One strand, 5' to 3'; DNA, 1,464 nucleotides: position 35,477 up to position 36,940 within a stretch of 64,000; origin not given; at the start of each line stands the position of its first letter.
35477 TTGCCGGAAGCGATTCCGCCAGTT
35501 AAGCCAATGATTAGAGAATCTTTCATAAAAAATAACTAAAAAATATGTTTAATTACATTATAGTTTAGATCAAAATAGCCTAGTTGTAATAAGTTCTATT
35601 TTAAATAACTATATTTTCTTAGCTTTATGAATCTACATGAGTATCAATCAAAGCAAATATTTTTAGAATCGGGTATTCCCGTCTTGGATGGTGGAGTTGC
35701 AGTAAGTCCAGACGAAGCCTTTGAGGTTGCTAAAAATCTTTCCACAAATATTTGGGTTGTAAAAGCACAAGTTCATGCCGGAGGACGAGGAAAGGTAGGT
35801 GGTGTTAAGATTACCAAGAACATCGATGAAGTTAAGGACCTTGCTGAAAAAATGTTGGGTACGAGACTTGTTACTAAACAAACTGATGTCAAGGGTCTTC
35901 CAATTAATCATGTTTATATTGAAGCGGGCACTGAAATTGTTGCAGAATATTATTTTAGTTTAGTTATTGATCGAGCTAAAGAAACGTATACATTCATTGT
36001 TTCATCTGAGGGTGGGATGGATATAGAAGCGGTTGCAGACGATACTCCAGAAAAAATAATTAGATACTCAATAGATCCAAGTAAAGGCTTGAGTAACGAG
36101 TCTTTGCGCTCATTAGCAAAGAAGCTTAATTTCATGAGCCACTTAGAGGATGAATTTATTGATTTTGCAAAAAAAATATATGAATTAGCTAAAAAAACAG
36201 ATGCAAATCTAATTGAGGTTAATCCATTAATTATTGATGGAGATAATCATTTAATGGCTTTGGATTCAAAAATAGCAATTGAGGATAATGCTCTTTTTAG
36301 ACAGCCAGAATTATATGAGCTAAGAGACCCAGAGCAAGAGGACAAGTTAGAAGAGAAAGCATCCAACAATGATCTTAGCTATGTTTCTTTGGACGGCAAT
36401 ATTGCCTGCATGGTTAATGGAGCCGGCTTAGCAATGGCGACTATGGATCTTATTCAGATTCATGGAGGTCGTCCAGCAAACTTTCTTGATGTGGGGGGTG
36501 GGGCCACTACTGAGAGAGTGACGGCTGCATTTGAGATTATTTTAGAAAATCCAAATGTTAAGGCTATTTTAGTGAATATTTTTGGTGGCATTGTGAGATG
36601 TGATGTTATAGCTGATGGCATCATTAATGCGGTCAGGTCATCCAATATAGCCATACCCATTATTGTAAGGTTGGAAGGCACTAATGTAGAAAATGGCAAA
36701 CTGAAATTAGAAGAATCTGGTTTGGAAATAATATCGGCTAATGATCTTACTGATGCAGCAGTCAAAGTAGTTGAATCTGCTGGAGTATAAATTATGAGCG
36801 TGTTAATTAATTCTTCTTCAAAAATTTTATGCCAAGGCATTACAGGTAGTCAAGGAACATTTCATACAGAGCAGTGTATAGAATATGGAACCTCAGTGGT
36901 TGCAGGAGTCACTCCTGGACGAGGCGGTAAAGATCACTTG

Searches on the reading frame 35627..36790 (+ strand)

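Call 24: search_protein_families(library=pfam, max_evalue=1e-8, proteins=[window:35627-36790:+])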
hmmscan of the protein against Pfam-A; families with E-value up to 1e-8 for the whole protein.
window:35627-36790:+ (387 aa): 3 families
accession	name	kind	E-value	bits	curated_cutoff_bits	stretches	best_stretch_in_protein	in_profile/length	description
PF08442.15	ATP-grasp_2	-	9.6e-75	251.1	29.5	1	2-202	1-201/202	ATP-grasp domain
PF00549.24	Ligase_CoA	-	6.7e-34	117.2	24.5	1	262-382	1-128/128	CoA-ligase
PF24948.1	Citrate_synth_N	-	1.5e-14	54.4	83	1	33-225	44-227/232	ATP-citrate synthase ATP-grasp domain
